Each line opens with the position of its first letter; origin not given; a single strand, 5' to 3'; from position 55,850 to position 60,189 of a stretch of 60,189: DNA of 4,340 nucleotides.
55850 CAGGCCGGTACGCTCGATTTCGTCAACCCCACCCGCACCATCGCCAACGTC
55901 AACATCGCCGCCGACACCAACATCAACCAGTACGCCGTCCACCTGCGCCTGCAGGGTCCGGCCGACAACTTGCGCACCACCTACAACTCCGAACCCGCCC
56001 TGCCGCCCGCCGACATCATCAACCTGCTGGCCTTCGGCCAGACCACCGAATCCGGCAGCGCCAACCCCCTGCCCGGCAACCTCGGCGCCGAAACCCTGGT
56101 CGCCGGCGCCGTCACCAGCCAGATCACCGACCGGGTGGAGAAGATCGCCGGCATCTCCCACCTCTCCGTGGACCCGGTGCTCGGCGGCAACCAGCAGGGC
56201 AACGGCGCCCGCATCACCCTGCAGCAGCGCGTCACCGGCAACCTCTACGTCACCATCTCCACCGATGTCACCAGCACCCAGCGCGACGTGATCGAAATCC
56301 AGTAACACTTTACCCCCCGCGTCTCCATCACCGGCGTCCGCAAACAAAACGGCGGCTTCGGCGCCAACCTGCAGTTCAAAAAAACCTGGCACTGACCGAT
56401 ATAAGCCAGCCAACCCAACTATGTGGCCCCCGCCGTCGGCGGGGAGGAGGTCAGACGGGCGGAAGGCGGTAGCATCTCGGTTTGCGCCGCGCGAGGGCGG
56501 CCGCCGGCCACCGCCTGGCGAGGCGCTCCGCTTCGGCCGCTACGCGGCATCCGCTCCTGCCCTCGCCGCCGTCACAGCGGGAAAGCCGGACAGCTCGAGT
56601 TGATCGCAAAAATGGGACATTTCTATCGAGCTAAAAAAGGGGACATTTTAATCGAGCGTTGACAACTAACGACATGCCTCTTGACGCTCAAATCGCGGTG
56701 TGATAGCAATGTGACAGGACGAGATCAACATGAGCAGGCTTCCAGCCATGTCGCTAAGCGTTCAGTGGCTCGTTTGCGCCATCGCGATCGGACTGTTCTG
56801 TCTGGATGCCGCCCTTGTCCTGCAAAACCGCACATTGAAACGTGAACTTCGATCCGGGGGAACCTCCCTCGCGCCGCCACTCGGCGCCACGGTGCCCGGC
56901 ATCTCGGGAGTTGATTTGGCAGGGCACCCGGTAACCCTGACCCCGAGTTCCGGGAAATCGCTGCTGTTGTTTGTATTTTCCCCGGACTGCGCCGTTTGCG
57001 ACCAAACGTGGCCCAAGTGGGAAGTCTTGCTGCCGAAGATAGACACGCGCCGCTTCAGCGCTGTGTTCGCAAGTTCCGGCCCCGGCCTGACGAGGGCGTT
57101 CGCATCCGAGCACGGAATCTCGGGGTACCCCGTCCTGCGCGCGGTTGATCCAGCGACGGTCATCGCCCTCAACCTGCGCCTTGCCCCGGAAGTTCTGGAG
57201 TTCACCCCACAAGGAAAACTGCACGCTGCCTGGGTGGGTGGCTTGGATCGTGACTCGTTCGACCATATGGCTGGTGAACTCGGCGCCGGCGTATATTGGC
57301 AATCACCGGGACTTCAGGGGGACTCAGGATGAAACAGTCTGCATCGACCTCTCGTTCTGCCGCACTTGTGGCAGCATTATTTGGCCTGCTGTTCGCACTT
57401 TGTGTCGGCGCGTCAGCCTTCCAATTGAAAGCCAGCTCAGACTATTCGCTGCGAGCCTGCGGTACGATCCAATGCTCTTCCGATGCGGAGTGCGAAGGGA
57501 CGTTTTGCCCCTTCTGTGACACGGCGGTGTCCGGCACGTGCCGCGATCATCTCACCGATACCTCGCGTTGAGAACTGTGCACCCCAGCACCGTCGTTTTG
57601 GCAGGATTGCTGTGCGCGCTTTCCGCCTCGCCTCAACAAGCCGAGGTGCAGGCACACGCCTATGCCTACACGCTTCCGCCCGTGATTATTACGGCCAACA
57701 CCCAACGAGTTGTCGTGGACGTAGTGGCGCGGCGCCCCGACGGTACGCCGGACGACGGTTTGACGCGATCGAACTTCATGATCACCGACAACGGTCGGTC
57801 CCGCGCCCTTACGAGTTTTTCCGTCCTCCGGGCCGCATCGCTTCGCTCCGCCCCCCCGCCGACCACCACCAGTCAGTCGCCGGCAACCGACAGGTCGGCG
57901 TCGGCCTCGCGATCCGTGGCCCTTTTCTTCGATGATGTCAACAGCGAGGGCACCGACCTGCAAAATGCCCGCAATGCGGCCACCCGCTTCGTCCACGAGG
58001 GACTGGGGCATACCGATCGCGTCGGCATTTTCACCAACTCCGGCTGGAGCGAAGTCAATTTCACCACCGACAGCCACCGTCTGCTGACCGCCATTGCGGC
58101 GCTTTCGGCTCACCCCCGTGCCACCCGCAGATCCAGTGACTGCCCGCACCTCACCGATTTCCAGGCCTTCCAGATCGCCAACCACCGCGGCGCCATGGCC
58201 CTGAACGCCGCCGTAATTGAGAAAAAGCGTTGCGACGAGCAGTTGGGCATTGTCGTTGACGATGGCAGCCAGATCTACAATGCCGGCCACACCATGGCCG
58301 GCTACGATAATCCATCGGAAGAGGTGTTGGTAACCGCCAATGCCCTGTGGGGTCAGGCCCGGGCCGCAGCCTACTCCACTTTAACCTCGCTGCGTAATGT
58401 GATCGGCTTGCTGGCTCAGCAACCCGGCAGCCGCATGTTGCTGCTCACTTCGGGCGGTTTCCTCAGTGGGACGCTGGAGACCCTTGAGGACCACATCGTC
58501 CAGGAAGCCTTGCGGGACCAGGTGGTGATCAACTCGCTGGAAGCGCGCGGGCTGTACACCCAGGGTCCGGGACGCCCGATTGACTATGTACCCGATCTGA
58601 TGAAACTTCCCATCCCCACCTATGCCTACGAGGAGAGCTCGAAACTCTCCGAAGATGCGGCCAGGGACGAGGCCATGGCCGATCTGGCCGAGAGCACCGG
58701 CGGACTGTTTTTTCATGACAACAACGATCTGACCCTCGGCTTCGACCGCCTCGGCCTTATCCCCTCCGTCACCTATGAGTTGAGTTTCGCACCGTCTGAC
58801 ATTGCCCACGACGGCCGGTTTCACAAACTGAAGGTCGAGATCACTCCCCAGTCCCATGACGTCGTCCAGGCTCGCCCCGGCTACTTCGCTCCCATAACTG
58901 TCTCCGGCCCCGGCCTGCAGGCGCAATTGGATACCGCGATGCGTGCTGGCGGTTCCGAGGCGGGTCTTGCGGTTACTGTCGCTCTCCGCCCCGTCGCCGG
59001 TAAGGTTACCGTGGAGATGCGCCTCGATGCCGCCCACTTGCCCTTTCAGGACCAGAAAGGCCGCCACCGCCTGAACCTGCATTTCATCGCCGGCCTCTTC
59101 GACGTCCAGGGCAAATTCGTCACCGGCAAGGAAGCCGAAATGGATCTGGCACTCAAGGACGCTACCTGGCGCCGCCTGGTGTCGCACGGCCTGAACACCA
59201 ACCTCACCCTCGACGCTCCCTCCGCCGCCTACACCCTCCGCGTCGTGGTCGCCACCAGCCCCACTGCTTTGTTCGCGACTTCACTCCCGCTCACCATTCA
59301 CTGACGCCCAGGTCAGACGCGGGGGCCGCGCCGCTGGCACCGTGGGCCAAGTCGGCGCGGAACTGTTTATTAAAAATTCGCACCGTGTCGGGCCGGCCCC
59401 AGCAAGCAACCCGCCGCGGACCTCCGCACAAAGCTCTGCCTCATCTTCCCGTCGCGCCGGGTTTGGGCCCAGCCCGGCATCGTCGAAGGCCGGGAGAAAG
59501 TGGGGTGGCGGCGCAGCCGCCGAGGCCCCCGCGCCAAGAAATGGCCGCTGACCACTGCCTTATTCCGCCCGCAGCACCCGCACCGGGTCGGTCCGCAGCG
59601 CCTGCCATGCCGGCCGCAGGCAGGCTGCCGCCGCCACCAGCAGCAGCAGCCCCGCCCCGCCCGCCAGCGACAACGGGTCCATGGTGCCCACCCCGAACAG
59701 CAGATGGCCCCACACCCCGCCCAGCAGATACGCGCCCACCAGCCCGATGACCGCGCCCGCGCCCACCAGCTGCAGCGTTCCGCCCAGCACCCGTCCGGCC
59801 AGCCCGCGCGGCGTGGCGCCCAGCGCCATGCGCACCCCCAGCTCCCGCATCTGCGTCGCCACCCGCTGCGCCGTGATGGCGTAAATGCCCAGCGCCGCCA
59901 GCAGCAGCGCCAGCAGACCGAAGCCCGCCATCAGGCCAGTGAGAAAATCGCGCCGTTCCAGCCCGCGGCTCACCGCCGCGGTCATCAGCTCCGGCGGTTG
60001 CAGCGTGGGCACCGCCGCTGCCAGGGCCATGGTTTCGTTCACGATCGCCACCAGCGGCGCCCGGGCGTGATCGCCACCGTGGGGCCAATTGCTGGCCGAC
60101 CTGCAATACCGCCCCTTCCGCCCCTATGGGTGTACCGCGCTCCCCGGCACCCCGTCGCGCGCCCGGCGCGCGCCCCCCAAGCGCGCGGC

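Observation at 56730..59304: Translationally coupled trio on a compositionally distinct islet: membrane-anchored CxxC thioredoxin-fold protein, 6-Cys secreted mini-protein and acidobacterial VWA protein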

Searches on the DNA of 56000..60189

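Call 34: search_rna_families(source=window, start=56000, end=60189, threshold=evalue, max_evalue=1)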
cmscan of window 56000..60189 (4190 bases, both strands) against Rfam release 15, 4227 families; matches with E-value up to 1: 0.
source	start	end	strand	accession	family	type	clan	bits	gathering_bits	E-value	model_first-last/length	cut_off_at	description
